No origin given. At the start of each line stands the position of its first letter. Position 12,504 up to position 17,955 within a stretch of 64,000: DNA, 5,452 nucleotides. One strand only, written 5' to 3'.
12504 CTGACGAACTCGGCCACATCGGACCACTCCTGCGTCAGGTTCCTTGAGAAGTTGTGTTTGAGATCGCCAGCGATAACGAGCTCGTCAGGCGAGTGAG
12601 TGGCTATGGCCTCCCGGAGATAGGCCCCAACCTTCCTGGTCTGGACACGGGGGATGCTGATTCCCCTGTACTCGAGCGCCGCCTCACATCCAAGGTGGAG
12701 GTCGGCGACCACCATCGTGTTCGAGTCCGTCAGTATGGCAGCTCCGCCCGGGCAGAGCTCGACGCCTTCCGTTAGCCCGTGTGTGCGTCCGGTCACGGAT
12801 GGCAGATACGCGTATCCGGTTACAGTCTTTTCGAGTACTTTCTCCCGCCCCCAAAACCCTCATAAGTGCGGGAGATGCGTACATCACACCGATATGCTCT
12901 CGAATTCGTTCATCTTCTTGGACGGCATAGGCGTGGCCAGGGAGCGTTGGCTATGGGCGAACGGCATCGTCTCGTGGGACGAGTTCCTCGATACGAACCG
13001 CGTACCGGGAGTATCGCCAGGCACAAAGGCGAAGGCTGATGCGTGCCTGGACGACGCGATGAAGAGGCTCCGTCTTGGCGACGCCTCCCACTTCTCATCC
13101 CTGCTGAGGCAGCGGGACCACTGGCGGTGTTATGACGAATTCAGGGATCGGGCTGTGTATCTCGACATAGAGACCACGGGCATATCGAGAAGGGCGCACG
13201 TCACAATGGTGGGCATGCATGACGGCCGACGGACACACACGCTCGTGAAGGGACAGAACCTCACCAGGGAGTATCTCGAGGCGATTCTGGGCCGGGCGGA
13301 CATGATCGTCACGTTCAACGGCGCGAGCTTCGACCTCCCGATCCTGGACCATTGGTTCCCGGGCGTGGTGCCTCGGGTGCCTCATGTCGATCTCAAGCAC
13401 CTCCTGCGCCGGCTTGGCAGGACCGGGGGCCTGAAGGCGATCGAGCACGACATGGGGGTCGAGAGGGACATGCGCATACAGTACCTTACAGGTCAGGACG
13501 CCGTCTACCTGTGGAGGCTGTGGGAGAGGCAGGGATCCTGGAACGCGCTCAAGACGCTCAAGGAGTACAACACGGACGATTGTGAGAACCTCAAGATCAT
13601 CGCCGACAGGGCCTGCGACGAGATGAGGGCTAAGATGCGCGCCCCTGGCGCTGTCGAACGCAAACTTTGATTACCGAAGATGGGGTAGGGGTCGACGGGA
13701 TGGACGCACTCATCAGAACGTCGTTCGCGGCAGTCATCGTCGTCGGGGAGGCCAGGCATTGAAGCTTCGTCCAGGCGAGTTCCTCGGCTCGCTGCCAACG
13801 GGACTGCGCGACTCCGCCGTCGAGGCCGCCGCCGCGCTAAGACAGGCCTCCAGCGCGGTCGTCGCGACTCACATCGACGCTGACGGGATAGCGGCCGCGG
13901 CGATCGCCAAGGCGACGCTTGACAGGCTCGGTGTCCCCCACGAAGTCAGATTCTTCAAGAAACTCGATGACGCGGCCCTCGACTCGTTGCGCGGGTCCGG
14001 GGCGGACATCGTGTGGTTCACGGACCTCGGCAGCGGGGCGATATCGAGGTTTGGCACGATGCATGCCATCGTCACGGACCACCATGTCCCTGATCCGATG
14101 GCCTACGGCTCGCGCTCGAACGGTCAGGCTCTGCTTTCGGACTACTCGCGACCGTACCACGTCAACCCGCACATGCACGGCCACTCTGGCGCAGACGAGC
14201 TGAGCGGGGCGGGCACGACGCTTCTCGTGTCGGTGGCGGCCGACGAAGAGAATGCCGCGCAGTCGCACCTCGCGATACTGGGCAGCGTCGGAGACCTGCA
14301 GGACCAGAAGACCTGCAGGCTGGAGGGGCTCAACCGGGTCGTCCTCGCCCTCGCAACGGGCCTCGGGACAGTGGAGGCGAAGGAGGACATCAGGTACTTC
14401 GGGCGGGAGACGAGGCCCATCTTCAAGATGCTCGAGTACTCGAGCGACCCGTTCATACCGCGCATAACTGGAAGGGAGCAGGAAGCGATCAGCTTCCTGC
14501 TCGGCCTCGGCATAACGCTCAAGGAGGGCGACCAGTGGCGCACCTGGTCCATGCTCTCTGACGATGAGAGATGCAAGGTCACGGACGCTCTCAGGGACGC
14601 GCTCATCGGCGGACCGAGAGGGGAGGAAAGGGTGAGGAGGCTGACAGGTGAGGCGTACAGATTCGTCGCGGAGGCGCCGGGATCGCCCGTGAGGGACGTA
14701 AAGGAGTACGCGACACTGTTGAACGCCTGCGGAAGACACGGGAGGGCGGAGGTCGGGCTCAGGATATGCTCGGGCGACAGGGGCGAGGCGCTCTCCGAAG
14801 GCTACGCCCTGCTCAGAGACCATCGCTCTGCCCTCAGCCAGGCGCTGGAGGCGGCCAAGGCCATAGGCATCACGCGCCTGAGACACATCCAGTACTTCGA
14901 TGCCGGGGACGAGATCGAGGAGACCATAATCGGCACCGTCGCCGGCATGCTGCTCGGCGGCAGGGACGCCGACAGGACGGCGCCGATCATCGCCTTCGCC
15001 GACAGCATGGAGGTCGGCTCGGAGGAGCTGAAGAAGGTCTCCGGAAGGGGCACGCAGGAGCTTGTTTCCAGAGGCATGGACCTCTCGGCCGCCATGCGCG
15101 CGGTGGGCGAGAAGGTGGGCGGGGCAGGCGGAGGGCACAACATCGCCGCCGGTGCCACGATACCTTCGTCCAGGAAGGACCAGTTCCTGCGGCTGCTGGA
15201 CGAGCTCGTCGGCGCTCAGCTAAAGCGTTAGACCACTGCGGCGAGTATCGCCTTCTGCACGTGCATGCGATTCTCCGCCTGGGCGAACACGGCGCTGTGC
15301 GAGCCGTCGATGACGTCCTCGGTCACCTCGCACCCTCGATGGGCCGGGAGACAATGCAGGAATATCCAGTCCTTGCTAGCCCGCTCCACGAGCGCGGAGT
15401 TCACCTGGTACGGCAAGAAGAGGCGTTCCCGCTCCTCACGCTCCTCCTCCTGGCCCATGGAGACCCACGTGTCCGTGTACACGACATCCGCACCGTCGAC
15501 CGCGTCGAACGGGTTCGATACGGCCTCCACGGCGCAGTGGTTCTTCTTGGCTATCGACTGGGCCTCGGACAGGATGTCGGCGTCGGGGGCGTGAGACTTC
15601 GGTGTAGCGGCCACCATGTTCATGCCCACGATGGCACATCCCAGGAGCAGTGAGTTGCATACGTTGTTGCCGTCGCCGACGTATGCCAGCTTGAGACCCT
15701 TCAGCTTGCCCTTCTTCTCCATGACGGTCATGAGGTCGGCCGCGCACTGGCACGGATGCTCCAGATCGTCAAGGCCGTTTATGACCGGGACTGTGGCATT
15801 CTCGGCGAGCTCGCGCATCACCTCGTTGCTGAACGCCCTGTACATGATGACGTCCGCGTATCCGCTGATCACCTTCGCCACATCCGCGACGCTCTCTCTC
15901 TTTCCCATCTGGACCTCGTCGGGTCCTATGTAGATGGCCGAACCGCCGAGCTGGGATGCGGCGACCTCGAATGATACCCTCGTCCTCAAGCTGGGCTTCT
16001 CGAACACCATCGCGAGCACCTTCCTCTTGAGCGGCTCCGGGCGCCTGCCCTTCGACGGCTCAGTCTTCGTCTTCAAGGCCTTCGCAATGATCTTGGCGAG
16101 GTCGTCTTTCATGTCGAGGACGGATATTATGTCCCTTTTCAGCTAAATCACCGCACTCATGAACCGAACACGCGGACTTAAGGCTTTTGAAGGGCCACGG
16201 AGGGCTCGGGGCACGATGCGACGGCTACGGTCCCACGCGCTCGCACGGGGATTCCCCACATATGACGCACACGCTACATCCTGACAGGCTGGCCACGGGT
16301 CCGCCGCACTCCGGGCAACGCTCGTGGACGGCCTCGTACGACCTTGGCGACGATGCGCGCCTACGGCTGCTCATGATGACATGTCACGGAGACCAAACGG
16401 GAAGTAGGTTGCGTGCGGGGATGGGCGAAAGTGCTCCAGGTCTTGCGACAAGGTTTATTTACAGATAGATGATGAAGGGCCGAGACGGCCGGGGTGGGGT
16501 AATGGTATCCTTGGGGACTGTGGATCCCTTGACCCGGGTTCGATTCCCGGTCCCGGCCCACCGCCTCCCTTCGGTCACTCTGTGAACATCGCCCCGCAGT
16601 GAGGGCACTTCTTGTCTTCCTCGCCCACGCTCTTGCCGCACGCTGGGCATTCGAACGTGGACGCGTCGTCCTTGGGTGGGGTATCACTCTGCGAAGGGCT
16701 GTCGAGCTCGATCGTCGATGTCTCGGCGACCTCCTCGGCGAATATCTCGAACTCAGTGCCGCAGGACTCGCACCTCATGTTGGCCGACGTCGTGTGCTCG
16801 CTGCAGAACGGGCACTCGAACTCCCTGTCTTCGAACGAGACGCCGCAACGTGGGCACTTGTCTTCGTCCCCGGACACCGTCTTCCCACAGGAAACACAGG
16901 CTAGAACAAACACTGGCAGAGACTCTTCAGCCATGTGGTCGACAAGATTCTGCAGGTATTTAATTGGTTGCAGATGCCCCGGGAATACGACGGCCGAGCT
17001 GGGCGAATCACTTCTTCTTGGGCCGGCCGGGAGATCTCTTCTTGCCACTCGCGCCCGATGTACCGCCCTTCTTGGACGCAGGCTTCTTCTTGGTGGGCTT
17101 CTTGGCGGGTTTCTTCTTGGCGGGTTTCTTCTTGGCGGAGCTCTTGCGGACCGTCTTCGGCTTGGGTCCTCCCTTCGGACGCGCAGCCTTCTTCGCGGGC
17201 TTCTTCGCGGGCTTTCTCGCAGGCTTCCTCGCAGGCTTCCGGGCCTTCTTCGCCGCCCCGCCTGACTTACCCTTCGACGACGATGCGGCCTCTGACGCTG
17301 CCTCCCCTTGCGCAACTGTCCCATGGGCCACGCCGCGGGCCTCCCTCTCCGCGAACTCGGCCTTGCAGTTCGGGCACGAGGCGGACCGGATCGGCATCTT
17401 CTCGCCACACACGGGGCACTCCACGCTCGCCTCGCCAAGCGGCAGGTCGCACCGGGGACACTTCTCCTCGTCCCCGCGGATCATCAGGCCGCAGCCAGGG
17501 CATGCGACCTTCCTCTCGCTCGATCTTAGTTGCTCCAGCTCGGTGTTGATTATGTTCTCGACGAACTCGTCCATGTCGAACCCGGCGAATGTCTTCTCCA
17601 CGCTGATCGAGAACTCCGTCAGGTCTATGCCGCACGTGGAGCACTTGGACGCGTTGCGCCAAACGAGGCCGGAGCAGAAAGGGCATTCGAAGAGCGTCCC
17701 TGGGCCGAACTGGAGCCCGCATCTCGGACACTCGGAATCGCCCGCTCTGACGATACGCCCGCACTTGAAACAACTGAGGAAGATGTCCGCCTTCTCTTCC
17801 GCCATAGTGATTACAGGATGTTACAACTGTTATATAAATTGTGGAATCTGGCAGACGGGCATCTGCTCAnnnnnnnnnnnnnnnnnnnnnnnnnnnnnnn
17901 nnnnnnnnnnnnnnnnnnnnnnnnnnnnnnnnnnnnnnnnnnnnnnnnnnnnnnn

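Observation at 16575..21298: Co-directional trio of paralogous multi-zinc-ribbon genes linking a surface BNR-type protein to a polycationic-tailed protein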

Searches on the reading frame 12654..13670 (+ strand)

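Call 31: search_protein_families(library=pfam, proteins=[window:12654-13670:+], max_evalue=0.001)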
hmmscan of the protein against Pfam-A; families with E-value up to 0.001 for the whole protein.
window:12654-13670:+ (338 aa): 1 family
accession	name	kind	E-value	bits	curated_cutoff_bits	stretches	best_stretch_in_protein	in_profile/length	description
PF13482.12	RNase_H_2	-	3.2e-32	112.2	22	1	168-319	1-163/165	RNase_H superfamily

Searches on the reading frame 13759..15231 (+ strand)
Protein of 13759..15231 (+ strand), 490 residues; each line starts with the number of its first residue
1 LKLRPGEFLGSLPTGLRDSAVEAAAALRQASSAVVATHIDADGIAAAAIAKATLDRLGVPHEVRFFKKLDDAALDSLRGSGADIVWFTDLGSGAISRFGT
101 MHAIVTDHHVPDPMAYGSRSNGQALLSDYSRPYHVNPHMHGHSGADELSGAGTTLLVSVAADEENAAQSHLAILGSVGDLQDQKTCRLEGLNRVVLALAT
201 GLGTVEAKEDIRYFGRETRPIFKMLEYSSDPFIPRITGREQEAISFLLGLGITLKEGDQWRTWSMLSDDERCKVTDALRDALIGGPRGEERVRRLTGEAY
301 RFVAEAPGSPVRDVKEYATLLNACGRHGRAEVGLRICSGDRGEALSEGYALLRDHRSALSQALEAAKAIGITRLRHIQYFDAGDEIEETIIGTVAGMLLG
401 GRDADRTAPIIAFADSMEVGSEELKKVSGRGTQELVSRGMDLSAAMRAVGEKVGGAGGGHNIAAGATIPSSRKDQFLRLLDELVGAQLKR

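Call 82: search_protein_families(library=pfam, proteins=[window:13759-15231:+], max_evalue=0.00001)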
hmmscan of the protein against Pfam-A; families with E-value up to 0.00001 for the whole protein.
window:13759-15231:+ (490 aa): 2 families
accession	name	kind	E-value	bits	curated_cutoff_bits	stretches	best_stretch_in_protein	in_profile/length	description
PF21763.2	DHH_CID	-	4.1e-24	85.2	27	1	214-295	2-83/84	DHH-CID domain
PF02272.25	DHHA1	-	1.6e-12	48.2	25.9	1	383-484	10-100/102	DHHA1 domain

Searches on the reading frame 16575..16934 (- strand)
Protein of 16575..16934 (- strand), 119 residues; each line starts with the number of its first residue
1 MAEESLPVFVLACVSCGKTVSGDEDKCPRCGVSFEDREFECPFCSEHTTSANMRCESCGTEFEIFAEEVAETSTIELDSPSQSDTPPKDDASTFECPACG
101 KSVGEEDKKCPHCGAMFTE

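Call 3: search_protein_families(library=pfam, proteins=[window:16575-16934:-], max_evalue=1)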
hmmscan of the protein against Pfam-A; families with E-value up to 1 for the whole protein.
window:16575-16934:- (119 aa): 46 families (the best 25 are shown)
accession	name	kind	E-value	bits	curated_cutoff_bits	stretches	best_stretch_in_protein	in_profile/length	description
PF13248.11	Zn_ribbon_3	-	1.4e-12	47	27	3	92-115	1-24/26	zinc-ribbon domain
PF12773.13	DZR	-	3.3e-10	40.4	27.3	2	41-114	1-45/45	Double zinc ribbon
PF13240.11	Zn_Ribbon_1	-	2.7e-07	30.6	25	2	96-115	2-21/23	zinc-ribbon domain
PF23455.1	DUF7129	-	4.7e-07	29.9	30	2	88-115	6-35/45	Domain of unknown function (DUF7129)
PF18912.6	DZR_2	-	2.8e-06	27.5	27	3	95-115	9-29/56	Double zinc ribbon domain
PF22747.2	Zn_ribbon_DUF2089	-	5.7e-06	26.8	27.6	1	41-61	1-21/32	DUF2089 zinc ribbon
PF10005.14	Zn_ribbon_DZR_6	-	1.9e-05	25.7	23.4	2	39-75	2-37/93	zinc-ribbon domain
PF09723.15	Zn_ribbon_8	-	2.3e-05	24.7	34.4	2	54-66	7-19/41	Zinc ribbon domain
PF24460.1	DUF7575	-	8.2e-05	22.3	28.5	2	93-103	3-13/28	Domain of unknown function (DUF7575)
PF17032.10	Zn_ribbon_15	-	0.00012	23.3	28.9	2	10-31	52-73/73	zinc-ribbon family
PF01155.25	HypA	-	0.0003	21.2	28.9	3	92-116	69-95/112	Hydrogenase/urease nickel incorporation, metallochaperone, hypA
PF13717.11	Zn_ribbon_4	-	0.0003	21.1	30.3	1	54-71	4-21/36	zinc-ribbon domain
PF13894.12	zf-C2H2_4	-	0.0012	19.8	27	0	109-118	2-11/24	C2H2-type zinc finger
PF07754.17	HVO_2753_ZBP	-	0.0013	18.9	33.2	1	87-103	10-26/46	Small zinc finger protein HVO_2753-like, Zn-binding pocket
PF07282.18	Cas12f1-like_TNB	-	0.0016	19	26.3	1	92-115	27-48/60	Cas12f1-like, TNB domain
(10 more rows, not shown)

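Call 4: search_protein_families(library=ncbifam, proteins=[window:16575-16934:-], max_evalue=1)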
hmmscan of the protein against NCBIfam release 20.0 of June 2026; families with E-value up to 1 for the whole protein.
window:16575-16934:- (119 aa): 23 families
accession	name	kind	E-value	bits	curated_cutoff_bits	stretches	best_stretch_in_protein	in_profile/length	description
NF049953.1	ribbon_DG_selen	exception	4.4e-09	36.5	130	2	63-117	117-171/172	zinc ribbon-containing (seleno)protein DG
NF033497.1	rubre_like_arch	subfamily_domain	1.5e-08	34.2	32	3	94-115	1-24/34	rubrerythrin-like domain-containing protein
NF011481.0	PRK14890.1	equivalog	9.1e-05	22.4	61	1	80-111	14-45/61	putative Zn-ribbon RNA-binding protein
NF053815.1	teico_TcaA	equivalog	0.00011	21.1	550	3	95-117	3-25/463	membrane-associated protein TcaA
NF011149.0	PRK14559.1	equivalog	0.0004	19.2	374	1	11-66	2-55/642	serine/threonine phosphatase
NF041909.1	HVO_2753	equivalog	0.0021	17.9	80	0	90-110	23-42/59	HVO_2753 family zinc finger protein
NF041197.2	CxxC_Se_CxxC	equivalog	0.0068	16.5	40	1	50-64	16-30/53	dual CXXC motif small (seleno)protein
NF001605.0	PRK00398.1-2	equivalog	0.0094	15.8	63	1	13-31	4-25/43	DNA-directed RNA polymerase subunit P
TIGR02098.1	MJ0042_CXXC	domain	0.04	13.6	20.9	0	109-117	4-12/38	MJ0042-type zinc finger domain-containing protein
NF038384.1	zinc_YnfU_fam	subfamily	0.043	13.4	36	0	93-118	16-49/52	YnfU family zinc-binding protein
NF011302.0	PRK14714.1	equivalog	0.046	11.2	1791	1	10-69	680-739/1350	DNA-directed DNA polymerase II large subunit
TIGR02605.1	CxxC_CxxC_SSSS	subfamily_domain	0.047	13.8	31.3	0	54-66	7-19/52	FmdB family zinc ribbon protein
NF045783.1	Nigrythrn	equivalog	0.048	13.8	340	1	77-115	157-194/202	nigerythrin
TIGR00201.1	comF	subfamily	0.05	13.5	233.55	1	41-67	1-27/190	ComF family protein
NF050000.1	IS1_IS1595_Zn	domain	0.15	12.7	28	0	110-118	24-32/34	IS1/IS1595 family N-terminal zinc-binding domain-containing protein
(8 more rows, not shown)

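Call 83: search_protein_families(library=padloc, proteins=[window:16575-16934:-], max_evalue=0.01)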
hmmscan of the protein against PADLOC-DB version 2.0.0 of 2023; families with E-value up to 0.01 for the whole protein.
window:16575-16934:- (119 aa): 0 families

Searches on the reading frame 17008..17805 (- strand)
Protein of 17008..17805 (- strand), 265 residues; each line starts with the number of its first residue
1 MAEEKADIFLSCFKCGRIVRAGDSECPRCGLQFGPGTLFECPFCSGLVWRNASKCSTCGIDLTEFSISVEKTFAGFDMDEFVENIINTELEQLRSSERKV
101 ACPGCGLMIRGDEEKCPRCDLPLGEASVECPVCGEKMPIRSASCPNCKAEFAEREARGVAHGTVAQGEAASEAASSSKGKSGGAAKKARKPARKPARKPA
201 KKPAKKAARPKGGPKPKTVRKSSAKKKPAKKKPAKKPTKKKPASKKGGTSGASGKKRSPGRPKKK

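Call 3: search_protein_families(library=pfam, proteins=[window:17008-17805:-], max_evalue=1)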
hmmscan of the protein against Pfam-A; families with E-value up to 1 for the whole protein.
window:17008-17805:- (265 aa): 15 families
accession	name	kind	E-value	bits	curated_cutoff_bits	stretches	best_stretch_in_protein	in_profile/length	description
PF12773.13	DZR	-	4.6e-09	36.7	27.3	4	102-147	1-44/45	Double zinc ribbon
PF13248.11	Zn_ribbon_3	-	1.9e-06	27.6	27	2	10-31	3-24/26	zinc-ribbon domain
PF22747.2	Zn_ribbon_DUF2089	-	0.00029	21.3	27.6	1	130-148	1-19/32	DUF2089 zinc ribbon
PF18912.6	DZR_2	-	0.0021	18.3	27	2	129-152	9-32/56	Double zinc ribbon domain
PF10571.15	UPF0547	-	0.0027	18.2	29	1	115-134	2-21/26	Uncharacterised protein family UPF0547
PF17032.10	Zn_ribbon_15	-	0.0036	18.5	28.9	0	93-147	31-72/73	zinc-ribbon family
PF10005.14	Zn_ribbon_DZR_6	-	0.0049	18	23.4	1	38-120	1-83/93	zinc-ribbon domain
PF24292.1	DUF7479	-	0.005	17.3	27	1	115-155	4-44/60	Domain of unknown function (DUF7479)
PF13240.11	Zn_Ribbon_1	-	0.0056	16.9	25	2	12-30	2-20/23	zinc-ribbon domain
PF23455.1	DUF7129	-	0.065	13.4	30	1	25-48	13-37/45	Domain of unknown function (DUF7129)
PF01155.25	HypA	-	0.11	13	28.9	1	125-150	68-95/112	Hydrogenase/urease nickel incorporation, metallochaperone, hypA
PF07282.18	Cas12f1-like_TNB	-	0.18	12.4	26.3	1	127-150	28-49/60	Cas12f1-like, TNB domain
PF13878.12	zf-C2H2_3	-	0.28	11.5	27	0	22-36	12-26/40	zinc-finger of acetyl-transferase ESCO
PF13453.11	Zn_ribbon_TFIIB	-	0.33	10.8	22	1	144-160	2-18/41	Transcription factor zinc-finger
PF11475.13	VP_N-CPKC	-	0.54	10.6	27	1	37-51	15-29/32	Virion protein N terminal domain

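Call 4: search_protein_families(library=ncbifam, proteins=[window:17008-17805:-], max_evalue=1)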
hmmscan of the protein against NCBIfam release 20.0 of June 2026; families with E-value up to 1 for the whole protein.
window:17008-17805:- (265 aa): 14 families
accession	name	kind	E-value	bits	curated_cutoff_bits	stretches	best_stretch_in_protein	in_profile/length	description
NF049953.1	ribbon_DG_selen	exception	3.6e-09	36.8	130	3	94-123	142-171/172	zinc ribbon-containing (seleno)protein DG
NF011492.0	PRK14900.1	equivalog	3e-05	22.1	1783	1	138-253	914-1021/1044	valine--tRNA ligase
NF033497.1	rubre_like_arch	subfamily_domain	4.2e-05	23.2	32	2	12-30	3-23/34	rubrerythrin-like domain-containing protein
NF011149.0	PRK14559.1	equivalog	0.00073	18.4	374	1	100-156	2-56/642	serine/threonine phosphatase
NF053815.1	teico_TcaA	equivalog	0.00077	18.4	550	1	129-160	3-34/463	membrane-associated protein TcaA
NF010381.0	PRK13808.1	equivalog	0.0011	18.5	426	1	142-257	217-330/335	adenylate kinase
NF045645.1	DVU_1557_fam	equivalog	0.004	17.3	60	1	115-168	4-54/60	DVU_1557 family redox protein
NF041910.1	HVO_0416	equivalog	0.03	14.2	80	2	40-59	36-55/58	HVO_0416 family zinc finger protein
NF011302.0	PRK14714.1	equivalog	0.039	11.4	1791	2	99-157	680-738/1350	DNA-directed DNA polymerase II large subunit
TIGR00155.1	pqiA_fam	subfamily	0.1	11.7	260.35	1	70-123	187-240/403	PqiA/YebS family transporter subunit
TIGR00595.1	priA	equivalog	0.23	10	230.35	1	94-159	211-274/509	replication restart helicase PriA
TIGR01384.1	TFS_arch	equivalog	0.31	11.7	64.75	1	41-107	3-69/101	transcription factor S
NF041795.1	Brz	equivalog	0.42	11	100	1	137-151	1-15/60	transcriptional regulator Brz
NF006358.0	PRK08579.1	equivalog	0.87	7.7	585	0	81-155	549-620/624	anaerobic ribonucleoside triphosphate reductase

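Call 83: search_protein_families(library=padloc, proteins=[window:17008-17805:-], max_evalue=0.01)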
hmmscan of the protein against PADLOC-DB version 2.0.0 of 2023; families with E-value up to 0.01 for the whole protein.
window:17008-17805:- (265 aa): 1 family
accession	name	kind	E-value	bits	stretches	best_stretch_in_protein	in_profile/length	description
PDLC03672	HEase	-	0.0095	13.7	1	126-152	114-140/199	homing endonuclease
